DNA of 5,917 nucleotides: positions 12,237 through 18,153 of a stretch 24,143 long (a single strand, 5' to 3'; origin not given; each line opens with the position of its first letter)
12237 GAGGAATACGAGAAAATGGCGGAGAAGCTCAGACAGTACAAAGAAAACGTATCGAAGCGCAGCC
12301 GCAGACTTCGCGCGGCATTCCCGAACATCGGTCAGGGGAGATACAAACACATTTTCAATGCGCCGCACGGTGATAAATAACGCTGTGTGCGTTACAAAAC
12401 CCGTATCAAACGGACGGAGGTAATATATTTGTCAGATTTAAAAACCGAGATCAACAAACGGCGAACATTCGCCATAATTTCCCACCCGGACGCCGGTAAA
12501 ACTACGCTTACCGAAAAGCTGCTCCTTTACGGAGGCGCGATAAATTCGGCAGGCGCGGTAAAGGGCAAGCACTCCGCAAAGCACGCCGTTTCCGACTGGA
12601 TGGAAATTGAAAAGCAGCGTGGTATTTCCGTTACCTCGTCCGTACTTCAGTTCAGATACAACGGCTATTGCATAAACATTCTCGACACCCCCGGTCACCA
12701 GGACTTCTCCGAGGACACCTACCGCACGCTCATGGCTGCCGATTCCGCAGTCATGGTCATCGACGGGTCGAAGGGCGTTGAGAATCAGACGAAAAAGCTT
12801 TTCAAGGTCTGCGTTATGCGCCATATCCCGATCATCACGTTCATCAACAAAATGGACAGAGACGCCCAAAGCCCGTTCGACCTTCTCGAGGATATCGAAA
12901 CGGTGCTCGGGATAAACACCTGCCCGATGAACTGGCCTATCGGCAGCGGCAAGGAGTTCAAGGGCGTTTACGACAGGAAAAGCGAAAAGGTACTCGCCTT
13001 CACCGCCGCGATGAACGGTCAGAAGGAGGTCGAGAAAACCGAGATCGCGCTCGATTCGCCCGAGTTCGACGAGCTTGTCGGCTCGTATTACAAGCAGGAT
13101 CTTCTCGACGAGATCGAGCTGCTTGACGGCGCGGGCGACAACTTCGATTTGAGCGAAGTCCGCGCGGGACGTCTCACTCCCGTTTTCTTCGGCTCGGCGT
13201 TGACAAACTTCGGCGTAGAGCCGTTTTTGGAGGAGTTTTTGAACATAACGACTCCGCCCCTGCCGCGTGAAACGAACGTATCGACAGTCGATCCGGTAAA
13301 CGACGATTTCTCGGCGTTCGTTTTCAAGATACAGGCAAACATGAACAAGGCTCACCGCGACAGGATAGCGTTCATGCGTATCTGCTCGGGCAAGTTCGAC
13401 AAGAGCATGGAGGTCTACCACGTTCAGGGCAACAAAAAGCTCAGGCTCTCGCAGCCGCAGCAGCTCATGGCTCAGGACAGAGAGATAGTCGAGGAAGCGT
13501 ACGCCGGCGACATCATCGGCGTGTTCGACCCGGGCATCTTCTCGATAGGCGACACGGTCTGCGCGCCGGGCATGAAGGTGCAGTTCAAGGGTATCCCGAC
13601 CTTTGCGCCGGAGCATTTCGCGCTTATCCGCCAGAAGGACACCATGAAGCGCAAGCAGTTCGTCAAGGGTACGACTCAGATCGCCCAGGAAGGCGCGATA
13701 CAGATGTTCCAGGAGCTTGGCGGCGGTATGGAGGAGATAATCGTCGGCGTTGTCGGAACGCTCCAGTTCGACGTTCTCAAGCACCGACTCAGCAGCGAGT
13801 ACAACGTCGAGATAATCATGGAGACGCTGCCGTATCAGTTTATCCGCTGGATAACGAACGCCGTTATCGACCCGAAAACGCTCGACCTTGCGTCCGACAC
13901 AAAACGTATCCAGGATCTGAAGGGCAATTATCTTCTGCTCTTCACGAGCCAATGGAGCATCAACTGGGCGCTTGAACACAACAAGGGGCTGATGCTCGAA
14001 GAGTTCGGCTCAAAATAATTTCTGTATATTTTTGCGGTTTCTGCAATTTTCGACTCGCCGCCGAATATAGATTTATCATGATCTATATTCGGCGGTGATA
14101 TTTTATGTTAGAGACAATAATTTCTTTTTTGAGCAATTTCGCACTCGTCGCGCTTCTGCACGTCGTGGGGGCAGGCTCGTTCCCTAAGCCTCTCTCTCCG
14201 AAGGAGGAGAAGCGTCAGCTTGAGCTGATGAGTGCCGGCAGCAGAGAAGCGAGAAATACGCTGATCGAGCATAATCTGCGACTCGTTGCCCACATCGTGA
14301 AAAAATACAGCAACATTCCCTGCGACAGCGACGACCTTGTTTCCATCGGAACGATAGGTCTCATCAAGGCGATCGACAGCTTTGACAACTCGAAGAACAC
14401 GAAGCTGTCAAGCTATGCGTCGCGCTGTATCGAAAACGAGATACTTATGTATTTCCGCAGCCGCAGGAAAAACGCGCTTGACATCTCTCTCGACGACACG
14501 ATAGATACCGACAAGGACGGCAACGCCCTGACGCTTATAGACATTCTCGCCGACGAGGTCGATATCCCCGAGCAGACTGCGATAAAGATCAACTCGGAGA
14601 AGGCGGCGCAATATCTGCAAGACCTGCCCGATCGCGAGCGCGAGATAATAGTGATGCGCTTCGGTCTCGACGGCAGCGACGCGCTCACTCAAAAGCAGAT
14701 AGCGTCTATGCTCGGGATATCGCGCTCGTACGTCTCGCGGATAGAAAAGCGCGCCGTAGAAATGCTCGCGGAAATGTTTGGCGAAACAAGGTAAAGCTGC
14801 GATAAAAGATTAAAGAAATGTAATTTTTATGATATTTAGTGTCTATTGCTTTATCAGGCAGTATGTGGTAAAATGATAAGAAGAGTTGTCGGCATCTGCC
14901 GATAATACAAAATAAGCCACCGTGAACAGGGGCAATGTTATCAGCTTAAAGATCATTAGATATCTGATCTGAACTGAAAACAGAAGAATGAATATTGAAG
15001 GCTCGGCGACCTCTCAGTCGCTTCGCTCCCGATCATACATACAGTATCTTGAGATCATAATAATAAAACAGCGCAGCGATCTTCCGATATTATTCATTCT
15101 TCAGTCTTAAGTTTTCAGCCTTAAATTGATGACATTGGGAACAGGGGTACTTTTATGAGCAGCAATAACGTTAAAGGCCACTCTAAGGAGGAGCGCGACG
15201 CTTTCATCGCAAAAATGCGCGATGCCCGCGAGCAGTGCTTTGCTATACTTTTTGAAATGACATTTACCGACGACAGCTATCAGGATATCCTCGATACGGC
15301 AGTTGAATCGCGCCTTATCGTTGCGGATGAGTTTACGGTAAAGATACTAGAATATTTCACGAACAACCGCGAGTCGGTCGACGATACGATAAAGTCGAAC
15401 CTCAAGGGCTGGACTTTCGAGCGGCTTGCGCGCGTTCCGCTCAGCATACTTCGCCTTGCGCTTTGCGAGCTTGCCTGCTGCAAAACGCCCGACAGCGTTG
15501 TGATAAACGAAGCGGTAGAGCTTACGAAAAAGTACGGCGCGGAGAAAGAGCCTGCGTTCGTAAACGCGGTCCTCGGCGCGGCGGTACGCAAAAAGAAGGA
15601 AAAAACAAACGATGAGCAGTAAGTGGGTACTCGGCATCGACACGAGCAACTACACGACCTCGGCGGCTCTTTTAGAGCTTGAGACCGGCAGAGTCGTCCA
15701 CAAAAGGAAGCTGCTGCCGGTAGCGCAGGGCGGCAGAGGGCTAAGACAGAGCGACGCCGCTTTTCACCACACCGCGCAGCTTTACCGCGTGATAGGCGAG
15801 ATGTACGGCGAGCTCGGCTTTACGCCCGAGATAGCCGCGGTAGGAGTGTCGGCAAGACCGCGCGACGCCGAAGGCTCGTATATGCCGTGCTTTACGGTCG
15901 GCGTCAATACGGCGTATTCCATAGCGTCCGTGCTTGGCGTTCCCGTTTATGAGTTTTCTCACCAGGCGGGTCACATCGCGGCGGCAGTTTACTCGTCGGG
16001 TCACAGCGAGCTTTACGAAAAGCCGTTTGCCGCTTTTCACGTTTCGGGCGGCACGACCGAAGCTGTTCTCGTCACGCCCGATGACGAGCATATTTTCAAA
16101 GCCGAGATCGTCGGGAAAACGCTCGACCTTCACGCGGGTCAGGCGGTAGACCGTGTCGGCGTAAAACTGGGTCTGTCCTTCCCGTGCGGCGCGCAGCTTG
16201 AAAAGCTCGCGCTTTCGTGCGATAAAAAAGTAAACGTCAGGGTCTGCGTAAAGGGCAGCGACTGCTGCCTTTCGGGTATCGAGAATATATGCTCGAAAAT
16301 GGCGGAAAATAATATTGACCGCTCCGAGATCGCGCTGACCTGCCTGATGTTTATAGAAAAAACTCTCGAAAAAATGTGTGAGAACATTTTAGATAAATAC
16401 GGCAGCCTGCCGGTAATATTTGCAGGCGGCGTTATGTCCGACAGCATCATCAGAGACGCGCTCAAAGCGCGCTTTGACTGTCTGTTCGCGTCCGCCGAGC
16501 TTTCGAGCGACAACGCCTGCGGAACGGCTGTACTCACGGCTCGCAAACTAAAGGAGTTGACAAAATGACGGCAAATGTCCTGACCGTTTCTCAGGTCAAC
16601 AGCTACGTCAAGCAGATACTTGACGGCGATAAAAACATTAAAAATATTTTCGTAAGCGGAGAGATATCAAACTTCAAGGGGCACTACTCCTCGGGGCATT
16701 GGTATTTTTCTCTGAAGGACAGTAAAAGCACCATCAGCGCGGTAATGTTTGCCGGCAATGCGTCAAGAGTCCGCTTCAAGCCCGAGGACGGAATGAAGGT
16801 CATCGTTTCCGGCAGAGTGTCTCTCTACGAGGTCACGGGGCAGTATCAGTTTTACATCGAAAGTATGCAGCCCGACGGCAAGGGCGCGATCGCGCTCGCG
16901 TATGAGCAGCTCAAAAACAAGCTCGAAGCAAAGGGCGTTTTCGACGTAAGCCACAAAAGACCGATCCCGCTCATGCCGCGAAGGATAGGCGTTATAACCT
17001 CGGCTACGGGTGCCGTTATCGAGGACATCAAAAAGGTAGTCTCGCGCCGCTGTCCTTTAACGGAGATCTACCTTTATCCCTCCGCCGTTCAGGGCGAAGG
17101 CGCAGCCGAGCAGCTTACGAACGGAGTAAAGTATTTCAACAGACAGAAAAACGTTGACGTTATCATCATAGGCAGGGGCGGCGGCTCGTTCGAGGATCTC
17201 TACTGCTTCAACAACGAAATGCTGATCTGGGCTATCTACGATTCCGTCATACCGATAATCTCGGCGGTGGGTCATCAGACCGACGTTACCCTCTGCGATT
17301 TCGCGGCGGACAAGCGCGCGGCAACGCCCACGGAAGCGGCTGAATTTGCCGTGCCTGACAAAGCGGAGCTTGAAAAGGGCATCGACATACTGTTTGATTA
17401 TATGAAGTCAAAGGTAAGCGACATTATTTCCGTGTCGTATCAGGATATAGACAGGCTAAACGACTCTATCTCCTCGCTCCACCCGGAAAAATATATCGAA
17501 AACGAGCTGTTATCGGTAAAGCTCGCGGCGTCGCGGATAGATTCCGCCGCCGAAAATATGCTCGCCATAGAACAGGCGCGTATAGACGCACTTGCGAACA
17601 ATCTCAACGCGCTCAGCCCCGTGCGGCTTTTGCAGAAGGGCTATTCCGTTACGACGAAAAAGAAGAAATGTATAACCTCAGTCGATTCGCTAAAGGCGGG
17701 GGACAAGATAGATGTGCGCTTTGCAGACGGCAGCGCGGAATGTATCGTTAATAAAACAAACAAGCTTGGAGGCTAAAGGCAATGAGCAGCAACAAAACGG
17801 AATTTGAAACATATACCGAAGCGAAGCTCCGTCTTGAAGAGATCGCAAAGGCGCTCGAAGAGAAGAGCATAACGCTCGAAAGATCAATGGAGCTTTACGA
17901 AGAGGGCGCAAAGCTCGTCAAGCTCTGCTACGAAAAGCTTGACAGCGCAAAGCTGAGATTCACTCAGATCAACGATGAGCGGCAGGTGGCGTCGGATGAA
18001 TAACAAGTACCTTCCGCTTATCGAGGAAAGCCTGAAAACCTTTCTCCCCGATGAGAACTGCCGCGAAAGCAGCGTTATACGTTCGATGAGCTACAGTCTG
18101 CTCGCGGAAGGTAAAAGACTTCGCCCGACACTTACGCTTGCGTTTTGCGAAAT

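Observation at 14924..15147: ~205-nt long-hairpin element with 9-bp direct repeats inserted at the nusB ribosome-binding site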

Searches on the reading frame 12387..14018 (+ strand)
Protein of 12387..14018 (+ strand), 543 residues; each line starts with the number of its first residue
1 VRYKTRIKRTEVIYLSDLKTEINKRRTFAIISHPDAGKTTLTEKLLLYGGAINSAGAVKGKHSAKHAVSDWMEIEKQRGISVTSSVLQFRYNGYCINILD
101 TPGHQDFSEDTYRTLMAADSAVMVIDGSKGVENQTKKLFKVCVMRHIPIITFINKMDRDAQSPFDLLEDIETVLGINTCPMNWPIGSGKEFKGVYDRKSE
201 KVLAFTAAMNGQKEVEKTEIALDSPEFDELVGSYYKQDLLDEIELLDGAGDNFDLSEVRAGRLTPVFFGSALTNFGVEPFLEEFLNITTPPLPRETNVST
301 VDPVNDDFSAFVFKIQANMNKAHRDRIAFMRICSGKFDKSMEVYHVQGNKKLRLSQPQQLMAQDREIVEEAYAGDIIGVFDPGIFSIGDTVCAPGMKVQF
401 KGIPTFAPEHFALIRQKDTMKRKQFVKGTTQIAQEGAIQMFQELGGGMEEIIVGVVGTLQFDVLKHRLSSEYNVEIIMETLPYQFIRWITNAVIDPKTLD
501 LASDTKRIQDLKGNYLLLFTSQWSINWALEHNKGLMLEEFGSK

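Call 8: search_protein_families(library=pfam, proteins=[window:12387-14018:+])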
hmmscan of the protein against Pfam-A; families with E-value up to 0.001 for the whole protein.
window:12387-14018:+ (543 aa): 5 families
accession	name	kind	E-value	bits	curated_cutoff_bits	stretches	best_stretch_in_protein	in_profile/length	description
PF00009.33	GTP_EFTU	-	2.3e-52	177.8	26.5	1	24-287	2-185/188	Elongation factor Tu GTP binding domain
PF16658.11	RF3_C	-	5.5e-46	156.1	40.1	1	400-528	1-131/132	Class II release factor RF3, C-terminal domain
PF22042.2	EF-G_D2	-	3e-25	88.6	27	1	308-392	2-82/84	Elongation factor G domain 2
PF03144.31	GTP_EFTU_D2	-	5.3e-09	36.8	30.3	1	326-392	2-73/73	Elongation factor Tu domain 2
PF01926.29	MMR_HSR1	-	1.3e-06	28.9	21.9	1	28-155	2-113/113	50S ribosome-binding GTPase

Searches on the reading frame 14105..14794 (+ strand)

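Call 8: search_protein_families(library=pfam, proteins=[window:14105-14794:+])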
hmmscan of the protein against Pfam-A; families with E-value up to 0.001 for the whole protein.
window:14105-14794:+ (229 aa): 7 families
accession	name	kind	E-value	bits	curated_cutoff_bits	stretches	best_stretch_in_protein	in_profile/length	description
PF04542.20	Sigma70_r2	-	2.1e-18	66.3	24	1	53-122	1-70/71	Sigma-70 region 2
PF04545.22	Sigma70_r4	-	1.7e-16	59.9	24.1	1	171-221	2-48/50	Sigma-70, region 4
PF01381.28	HTH_3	-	4.2e-06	27.1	23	1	194-215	10-31/55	Helix-turn-helix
PF08281.18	Sigma70_r4_2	-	3.5e-05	23.8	25.7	1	167-210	4-43/54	Sigma-70, region 4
PF13545.12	HTH_Crp_2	-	5.7e-05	23.4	27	1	167-213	3-42/70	Crp-like helix-turn-helix domain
PF13384.12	HTH_23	-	0.00016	21.8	24.6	1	193-216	17-40/50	Homeodomain-like domain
PF13560.12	HTH_31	-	0.00038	21.1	27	1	193-216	14-37/64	Helix-turn-helix domain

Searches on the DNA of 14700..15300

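Call 4: search_rna_families(source=window, start=14700, end=15300, threshold=evalue, max_evalue=10, show_alignments=3)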
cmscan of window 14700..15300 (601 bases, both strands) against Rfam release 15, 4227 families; matches with E-value up to 10: 4.
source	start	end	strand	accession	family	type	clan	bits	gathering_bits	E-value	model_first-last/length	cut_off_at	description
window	14936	14982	-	RF03652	mir-2329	Gene; miRNA;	-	16.4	90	3.2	1-66/66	no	mir-2329 microRNA precursor family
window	15021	15076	-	RF00315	snoJ33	Gene; snRNA; snoRNA; CD-box;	-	14.9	45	4.7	1-81/81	no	Small nucleolar RNA J33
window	14936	14982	+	RF03652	mir-2329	Gene; miRNA;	-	14.8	90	8.8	1-66/66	no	mir-2329 microRNA precursor family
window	14791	14906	+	RF03007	Mahella-1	Gene; sRNA;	-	12.3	70.7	8.8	1-114/114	no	Mahella-1 RNA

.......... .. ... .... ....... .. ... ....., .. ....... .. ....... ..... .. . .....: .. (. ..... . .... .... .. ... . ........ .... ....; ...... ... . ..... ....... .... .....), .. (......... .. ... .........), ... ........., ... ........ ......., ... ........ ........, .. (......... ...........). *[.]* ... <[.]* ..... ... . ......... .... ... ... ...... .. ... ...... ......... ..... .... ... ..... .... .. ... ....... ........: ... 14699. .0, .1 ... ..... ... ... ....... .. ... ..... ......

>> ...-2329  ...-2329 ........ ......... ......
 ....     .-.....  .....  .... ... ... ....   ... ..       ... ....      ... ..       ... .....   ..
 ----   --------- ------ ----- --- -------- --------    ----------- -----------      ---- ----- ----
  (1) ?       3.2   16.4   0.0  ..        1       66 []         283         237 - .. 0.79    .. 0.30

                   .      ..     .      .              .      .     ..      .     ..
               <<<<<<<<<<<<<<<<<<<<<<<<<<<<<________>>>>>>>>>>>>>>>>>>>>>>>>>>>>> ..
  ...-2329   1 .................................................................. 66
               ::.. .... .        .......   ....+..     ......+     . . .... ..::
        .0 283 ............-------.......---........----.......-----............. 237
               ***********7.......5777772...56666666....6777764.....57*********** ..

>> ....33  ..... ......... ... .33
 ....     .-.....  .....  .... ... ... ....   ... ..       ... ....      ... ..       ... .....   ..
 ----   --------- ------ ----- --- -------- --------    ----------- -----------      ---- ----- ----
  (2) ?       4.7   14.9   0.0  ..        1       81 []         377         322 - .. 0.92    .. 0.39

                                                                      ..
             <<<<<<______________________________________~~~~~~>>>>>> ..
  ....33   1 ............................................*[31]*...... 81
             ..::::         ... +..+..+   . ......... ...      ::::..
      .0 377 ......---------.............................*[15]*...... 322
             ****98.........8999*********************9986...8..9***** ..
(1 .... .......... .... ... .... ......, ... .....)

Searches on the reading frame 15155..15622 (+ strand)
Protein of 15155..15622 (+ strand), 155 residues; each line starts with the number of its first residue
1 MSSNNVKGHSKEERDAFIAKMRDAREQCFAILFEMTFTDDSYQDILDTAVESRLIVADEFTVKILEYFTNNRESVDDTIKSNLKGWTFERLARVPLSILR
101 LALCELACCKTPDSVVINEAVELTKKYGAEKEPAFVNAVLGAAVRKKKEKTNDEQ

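Call 8: search_protein_families(library=pfam, proteins=[window:15155-15622:+])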
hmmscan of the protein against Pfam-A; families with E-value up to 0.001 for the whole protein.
window:15155-15622:+ (155 aa): 1 family
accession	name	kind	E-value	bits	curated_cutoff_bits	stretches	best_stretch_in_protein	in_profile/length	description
PF01029.23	NusB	-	1.6e-28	100.2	23.1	1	23-145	2-133/133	NusB family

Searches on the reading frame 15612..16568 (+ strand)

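Call 8: search_protein_families(library=pfam, proteins=[window:15612-16568:+])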
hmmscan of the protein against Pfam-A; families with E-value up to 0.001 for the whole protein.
window:15612-16568:+ (318 aa): 2 families
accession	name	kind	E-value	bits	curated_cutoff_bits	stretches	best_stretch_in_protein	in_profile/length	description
PF00814.31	TsaD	-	6.7e-24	85.4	24.8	1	47-303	23-260/264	tRNA N6-adenosine threonylcarbamoyltransferase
PF22521.2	HypF_C_2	-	6.7e-05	23.2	27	1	193-288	120-217/241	Carbamoyltransferase, Kae1-like Domain, second subdomain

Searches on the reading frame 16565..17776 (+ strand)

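Call 8: search_protein_families(library=pfam, proteins=[window:16565-17776:+])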
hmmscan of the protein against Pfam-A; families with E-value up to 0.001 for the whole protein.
window:16565-17776:+ (403 aa): 3 families
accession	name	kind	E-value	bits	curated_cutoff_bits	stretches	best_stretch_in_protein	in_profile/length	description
PF02601.20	Exonuc_VII_L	-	3.3e-88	296.7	35.9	2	125-332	1-206/315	Exonuclease VII, large subunit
PF13742.12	tRNA_anti_2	-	1.3e-33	115.6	27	1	6-102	1-95/95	OB-fold nucleic acid binding domain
PF01336.31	tRNA_anti-codon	-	7.4e-11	42.3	27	1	30-103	3-74/75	OB-fold nucleic acid binding domain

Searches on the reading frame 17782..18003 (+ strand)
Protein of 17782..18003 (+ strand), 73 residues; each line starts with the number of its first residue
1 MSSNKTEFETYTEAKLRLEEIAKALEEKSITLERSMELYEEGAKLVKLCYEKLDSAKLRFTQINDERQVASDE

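Call 79: search_protein_families(library=pfam, proteins=[window:17782-18003:+])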
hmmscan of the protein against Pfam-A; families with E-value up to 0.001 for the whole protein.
window:17782-18003:+ (73 aa): 1 family
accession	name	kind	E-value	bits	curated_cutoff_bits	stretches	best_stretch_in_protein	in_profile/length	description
PF02609.21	Exonuc_VII_S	-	1.4e-14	54.3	24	1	11-60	1-50/52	Exonuclease VII small subunit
